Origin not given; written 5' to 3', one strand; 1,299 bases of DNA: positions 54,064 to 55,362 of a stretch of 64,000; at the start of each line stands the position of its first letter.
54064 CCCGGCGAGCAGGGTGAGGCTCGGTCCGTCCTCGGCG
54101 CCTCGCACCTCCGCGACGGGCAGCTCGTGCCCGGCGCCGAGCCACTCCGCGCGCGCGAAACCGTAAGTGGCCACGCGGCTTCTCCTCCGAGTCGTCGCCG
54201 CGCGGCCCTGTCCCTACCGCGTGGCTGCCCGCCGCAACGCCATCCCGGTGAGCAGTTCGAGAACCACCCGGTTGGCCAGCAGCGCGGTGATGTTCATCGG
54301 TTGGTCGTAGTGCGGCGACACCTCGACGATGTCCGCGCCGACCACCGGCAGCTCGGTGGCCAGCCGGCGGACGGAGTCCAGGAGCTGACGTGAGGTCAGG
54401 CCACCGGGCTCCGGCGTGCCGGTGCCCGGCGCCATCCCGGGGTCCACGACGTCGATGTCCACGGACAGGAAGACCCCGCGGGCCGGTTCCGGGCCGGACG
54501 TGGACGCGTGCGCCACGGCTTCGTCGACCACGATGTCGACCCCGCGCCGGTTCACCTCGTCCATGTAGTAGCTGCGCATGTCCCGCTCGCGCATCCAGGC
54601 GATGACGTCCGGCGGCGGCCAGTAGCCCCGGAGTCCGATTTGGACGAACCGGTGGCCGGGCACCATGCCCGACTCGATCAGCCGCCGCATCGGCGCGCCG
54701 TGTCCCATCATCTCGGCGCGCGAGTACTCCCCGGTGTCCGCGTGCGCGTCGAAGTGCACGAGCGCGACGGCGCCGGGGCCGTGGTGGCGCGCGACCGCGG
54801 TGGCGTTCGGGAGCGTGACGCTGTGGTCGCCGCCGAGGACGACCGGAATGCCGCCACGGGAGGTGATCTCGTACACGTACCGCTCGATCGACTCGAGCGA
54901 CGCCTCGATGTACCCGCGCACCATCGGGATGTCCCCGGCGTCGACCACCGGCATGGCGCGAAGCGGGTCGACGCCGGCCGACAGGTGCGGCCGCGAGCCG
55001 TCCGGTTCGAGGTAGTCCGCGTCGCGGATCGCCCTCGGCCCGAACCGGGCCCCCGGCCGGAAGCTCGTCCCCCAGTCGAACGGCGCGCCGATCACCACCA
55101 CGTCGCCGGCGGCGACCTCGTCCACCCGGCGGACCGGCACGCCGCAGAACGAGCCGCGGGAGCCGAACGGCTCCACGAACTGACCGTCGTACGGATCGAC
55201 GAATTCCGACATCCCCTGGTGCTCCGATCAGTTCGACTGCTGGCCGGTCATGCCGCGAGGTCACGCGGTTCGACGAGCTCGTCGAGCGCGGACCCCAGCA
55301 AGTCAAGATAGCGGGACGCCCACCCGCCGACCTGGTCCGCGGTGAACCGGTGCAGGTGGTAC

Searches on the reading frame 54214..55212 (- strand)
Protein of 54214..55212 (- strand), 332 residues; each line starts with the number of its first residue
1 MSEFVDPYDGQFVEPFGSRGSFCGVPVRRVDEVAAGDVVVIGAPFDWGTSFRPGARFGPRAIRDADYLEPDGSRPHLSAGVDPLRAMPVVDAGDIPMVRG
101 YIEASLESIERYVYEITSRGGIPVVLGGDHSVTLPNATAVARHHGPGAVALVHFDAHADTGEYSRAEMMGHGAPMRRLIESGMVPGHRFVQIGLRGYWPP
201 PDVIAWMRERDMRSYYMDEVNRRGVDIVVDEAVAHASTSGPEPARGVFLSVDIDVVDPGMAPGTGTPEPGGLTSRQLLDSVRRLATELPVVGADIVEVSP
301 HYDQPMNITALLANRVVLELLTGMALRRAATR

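Call 9: search_protein_families(library=pfam, proteins=[window:54214-55212:-], max_evalue=0.001)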
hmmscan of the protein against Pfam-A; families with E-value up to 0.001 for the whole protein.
window:54214-55212:- (332 aa): 1 family
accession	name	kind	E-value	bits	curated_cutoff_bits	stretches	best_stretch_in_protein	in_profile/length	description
PF00491.26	Arginase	-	2.3e-85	286.9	22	1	37-321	2-279/280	Arginase family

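Call 11: search_protein_families(library=ncbifam, proteins=[window:54214-55212:-], max_evalue=0.001)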
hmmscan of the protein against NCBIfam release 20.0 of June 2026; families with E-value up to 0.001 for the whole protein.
window:54214-55212:- (332 aa): 5 families
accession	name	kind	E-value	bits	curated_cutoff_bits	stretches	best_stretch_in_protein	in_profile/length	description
NF002564.0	PRK02190.1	subfamily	1.1e-66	225.2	302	1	30-326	27-303/307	agmatinase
TIGR01230.1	agmatinase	equivalog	6.7e-58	196.5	174.3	1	34-322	11-274/275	agmatinase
TIGR01227.1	hutG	equivalog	2.5e-38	132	229.15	1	33-321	32-306/307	formimidoylglutamase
TIGR01229.1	rocF_arginase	equivalog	2.5e-29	102.6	227.6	1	40-304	2-277/300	arginase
NF010347.0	PRK13775.1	equivalog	5.4e-08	32.5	381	1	245-325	249-328/331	formimidoylglutamase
